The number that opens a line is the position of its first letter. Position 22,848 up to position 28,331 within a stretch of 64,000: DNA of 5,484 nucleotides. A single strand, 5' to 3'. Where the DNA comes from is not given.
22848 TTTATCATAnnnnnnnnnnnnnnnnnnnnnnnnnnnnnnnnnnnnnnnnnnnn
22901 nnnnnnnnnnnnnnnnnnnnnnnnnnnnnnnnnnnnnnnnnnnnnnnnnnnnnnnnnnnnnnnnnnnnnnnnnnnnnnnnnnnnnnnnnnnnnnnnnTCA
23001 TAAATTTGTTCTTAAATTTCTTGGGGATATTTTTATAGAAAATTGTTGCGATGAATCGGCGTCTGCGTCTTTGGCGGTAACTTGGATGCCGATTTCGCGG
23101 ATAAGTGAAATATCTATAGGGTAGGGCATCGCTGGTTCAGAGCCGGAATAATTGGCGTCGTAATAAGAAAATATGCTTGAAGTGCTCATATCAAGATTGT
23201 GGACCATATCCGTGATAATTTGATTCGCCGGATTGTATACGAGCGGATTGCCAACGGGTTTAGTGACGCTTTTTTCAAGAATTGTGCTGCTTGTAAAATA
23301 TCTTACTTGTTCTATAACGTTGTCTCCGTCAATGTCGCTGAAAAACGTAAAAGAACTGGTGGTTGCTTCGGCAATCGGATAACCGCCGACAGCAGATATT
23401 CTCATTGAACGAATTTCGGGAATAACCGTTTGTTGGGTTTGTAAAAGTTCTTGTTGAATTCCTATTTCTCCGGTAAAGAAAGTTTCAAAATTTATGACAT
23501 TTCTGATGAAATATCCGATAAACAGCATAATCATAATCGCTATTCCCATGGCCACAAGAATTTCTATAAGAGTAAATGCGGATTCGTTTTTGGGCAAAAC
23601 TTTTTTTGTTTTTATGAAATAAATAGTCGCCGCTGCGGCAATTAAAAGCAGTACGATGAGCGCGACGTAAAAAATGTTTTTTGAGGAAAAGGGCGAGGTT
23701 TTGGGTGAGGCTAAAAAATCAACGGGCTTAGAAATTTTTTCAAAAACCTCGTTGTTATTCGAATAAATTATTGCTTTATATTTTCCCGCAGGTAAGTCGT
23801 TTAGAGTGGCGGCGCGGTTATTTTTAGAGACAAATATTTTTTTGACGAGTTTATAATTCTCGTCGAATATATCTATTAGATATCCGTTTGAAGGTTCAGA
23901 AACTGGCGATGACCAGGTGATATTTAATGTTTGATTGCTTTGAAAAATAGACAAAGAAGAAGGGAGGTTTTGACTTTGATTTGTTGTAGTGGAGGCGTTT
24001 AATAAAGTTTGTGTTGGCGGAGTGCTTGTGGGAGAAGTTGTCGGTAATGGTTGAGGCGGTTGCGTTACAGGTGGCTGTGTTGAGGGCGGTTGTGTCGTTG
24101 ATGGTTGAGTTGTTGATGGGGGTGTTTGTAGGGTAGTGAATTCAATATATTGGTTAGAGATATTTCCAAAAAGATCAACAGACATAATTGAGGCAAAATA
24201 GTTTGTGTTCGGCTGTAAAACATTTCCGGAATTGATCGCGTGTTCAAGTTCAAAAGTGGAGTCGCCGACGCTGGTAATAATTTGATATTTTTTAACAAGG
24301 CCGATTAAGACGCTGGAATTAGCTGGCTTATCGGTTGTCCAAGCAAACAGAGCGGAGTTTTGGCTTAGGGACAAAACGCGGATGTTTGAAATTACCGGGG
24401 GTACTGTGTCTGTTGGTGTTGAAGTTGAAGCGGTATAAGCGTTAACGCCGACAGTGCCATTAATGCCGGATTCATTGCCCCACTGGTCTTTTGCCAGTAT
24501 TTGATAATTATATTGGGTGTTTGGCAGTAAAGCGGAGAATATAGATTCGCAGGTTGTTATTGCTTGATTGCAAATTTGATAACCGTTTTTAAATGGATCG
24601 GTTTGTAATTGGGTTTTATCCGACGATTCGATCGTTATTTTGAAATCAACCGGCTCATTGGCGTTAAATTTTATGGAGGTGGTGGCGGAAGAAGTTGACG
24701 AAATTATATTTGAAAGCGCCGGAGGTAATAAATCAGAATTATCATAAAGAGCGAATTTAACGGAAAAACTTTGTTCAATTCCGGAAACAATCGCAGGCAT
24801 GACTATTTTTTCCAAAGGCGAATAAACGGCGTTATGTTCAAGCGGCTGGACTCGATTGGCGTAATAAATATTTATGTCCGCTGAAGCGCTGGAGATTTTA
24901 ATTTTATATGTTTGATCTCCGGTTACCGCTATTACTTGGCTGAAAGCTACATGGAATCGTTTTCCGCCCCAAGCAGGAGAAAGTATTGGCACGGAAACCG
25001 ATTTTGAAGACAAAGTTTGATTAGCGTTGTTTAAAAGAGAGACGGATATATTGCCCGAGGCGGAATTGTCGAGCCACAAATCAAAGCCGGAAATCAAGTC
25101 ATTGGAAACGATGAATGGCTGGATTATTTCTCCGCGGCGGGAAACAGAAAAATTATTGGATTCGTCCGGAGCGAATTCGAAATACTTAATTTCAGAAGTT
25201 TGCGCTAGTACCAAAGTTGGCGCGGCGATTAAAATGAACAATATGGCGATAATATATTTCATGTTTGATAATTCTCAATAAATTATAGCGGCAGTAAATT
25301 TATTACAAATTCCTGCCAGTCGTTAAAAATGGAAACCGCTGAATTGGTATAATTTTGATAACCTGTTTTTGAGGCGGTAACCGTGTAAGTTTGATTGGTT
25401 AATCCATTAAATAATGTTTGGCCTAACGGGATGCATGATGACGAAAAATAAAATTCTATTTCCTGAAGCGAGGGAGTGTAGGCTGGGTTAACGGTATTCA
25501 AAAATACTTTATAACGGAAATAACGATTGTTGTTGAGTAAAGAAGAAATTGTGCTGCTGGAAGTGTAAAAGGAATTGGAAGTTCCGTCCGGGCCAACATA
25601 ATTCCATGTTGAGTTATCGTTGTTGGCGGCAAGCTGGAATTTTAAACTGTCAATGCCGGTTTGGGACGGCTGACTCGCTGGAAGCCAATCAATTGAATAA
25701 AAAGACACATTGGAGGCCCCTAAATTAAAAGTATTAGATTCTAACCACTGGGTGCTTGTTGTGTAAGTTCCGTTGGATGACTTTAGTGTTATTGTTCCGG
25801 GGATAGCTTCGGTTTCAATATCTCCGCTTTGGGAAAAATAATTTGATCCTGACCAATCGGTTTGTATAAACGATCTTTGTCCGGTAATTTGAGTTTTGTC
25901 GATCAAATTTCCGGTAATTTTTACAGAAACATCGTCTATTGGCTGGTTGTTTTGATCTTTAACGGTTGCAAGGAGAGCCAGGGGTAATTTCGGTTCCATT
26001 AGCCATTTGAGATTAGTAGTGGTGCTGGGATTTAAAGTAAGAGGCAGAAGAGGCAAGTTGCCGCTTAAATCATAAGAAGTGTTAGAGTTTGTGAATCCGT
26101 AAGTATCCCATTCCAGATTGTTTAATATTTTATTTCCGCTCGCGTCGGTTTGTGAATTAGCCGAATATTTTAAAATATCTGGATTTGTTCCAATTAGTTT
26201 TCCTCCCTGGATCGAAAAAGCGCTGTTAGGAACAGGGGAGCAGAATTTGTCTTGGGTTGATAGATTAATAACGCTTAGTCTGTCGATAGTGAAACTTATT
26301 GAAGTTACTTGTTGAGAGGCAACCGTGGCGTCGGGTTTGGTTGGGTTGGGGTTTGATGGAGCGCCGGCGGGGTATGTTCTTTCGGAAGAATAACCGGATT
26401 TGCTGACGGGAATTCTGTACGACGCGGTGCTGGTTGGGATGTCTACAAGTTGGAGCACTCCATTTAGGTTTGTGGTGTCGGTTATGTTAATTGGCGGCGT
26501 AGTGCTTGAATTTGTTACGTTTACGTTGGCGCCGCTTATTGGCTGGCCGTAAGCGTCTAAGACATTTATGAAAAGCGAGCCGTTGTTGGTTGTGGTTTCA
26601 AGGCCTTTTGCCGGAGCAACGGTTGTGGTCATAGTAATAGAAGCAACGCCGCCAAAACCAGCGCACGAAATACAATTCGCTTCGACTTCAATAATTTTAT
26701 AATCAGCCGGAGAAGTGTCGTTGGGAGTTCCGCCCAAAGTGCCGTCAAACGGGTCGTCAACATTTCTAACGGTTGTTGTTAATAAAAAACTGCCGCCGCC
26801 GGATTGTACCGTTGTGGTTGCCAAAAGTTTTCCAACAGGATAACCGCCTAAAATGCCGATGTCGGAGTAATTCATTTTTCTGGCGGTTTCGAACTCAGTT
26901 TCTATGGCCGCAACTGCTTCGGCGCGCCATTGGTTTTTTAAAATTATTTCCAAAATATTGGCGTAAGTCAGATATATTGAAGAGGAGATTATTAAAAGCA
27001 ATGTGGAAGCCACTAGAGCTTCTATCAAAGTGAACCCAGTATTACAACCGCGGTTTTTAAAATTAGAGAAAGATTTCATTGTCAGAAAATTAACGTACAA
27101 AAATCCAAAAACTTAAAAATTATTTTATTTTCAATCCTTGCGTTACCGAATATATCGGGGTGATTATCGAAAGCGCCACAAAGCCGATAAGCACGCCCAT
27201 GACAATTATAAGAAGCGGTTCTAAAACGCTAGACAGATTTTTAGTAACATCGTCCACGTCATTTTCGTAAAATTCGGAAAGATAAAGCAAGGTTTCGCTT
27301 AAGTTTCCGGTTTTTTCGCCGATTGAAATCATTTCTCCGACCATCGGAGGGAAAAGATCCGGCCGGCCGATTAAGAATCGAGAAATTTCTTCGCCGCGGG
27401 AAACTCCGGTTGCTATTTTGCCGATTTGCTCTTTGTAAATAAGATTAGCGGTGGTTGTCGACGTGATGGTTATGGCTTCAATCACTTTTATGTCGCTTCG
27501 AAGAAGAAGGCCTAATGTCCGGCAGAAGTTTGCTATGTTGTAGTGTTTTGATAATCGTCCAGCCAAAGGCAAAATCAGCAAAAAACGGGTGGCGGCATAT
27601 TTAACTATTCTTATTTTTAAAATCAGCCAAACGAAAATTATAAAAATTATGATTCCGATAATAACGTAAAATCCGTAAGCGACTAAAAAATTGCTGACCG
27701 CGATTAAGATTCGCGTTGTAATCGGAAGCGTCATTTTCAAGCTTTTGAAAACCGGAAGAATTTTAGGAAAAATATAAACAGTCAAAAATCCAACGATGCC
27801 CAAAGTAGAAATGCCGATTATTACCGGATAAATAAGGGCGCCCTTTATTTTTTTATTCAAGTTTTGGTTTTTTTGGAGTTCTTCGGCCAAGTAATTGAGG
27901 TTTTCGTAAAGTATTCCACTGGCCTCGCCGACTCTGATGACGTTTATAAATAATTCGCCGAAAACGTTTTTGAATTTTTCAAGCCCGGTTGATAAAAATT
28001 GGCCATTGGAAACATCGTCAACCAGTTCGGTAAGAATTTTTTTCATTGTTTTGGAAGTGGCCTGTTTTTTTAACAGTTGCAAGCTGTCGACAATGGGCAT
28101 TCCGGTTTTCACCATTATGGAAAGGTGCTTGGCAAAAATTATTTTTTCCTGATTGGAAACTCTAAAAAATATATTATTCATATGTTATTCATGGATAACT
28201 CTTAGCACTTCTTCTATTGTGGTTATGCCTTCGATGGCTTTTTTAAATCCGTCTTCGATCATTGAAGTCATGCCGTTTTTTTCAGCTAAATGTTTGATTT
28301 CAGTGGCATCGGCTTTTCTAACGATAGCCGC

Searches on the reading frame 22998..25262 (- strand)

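Call 24: search_protein_families(library=pfam, proteins=[window:22998-25262:-], max_evalue=0.01)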
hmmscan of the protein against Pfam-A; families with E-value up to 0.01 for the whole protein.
window:22998-25262:- (754 aa): 2 families
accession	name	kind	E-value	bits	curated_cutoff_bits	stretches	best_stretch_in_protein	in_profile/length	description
PF07963.17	N_methyl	-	0.00039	20.3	21.2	1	558-581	2-25/27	Prokaryotic N-terminal methylation motif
PF12725.13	DUF3810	-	0.0078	16.1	28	0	505-607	4-99/311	Protein of unknown function (DUF3810)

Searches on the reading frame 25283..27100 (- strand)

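Call 24: search_protein_families(library=pfam, proteins=[window:25283-27100:-], max_evalue=0.01)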
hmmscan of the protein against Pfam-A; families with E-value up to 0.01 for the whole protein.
window:25283-27100:- (605 aa): 4 families
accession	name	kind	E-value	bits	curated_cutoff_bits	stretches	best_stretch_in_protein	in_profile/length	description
PF13620.12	CarboxypepD_reg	-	2.1e-11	44.5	32.3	1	180-271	6-80/82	Carboxypeptidase regulatory-like domain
PF17789.7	MG4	-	8.4e-05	23.2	24.7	0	369-423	11-59/95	Macroglobulin domain MG4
PF07963.17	N_methyl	-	0.00012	22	21.2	1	20-43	4-27/27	Prokaryotic N-terminal methylation motif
PF24025.1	Ig_DR_A0283-like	-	0.0024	18.6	27.1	0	378-425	11-53/102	DR_A0283-like, Ig-like domain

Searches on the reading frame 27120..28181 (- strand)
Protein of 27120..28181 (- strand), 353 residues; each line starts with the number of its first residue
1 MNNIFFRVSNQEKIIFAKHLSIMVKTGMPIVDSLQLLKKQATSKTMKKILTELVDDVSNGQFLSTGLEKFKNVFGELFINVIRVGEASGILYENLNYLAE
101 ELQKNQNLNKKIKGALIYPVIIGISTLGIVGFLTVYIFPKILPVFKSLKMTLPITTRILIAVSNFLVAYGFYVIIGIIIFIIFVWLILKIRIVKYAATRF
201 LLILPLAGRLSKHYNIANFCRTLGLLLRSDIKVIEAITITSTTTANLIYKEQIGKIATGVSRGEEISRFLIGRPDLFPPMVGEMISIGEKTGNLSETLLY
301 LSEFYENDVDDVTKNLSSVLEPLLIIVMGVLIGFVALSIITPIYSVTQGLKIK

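Call 24: search_protein_families(library=pfam, proteins=[window:27120-28181:-], max_evalue=0.01)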
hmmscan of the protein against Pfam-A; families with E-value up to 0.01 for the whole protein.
window:27120-28181:- (353 aa): 1 family
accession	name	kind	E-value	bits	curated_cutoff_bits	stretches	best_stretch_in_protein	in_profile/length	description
PF00482.28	T2SSF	-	1.4e-50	170.8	25.2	2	16-139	1-125/125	Type II secretion system (T2SS), protein F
